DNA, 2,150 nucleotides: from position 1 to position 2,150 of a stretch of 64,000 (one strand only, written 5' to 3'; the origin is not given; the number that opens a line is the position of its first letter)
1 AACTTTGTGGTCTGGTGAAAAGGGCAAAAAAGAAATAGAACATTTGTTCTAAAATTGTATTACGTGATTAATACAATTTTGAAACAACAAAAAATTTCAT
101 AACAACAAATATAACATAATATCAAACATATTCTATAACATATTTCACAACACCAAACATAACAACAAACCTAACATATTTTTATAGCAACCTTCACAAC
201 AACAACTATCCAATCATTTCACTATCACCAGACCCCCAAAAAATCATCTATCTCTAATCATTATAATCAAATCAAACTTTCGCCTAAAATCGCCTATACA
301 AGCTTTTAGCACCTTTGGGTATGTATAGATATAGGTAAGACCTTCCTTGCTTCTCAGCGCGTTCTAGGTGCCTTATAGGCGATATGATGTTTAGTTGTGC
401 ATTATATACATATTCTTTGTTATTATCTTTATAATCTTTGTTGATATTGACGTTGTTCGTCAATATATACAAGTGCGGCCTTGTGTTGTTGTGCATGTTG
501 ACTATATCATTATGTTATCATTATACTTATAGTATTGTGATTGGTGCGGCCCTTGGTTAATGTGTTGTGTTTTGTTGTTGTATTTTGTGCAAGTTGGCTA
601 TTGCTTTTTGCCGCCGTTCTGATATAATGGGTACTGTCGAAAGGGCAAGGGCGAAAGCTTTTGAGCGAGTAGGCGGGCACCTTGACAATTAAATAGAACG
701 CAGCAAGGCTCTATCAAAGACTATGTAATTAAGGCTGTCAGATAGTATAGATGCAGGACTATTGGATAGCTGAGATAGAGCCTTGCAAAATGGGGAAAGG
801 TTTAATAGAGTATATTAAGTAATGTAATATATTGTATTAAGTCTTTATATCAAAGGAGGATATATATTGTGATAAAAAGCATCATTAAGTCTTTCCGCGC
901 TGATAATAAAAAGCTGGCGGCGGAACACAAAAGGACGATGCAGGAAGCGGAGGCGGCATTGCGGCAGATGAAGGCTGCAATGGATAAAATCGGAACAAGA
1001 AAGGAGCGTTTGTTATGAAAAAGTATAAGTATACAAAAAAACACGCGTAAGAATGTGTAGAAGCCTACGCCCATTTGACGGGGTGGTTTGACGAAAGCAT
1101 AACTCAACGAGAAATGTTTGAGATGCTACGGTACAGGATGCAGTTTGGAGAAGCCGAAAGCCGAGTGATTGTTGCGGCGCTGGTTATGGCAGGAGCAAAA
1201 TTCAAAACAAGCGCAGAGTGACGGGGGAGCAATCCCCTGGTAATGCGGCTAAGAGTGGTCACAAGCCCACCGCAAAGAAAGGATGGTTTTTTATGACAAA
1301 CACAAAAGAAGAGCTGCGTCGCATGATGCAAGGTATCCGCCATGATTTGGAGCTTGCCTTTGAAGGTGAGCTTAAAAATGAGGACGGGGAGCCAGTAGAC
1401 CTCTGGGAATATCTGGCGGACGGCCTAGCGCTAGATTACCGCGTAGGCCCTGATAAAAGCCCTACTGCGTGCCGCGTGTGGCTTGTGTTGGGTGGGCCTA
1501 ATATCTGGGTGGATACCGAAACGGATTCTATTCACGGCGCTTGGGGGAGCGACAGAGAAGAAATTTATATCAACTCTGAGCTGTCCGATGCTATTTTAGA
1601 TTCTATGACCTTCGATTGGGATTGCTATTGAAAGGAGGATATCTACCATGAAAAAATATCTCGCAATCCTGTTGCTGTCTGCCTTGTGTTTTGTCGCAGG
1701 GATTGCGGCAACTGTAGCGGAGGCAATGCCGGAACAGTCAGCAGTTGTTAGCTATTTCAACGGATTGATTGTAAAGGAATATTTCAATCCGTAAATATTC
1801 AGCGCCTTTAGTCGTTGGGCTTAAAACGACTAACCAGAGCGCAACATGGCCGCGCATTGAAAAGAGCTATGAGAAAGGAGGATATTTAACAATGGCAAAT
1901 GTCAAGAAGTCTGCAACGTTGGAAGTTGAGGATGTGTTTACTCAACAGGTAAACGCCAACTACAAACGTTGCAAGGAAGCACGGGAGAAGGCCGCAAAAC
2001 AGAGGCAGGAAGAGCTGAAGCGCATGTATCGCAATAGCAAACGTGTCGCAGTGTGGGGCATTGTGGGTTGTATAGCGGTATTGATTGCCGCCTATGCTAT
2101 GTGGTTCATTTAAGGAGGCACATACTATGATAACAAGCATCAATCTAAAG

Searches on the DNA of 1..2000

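Call 63: search_rna_families(source=window, start=1, end=2000, threshold=evalue, max_evalue=1)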
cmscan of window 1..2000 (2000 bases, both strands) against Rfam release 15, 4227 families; matches with E-value up to 1: 1.
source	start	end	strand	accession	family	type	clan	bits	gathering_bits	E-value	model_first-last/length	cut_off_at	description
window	1212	1270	+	RF02684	Twister-P5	Gene; ribozyme;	CL00120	62.1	37.6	5.2e-12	1-58/58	no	Type-P5 twister ribozyme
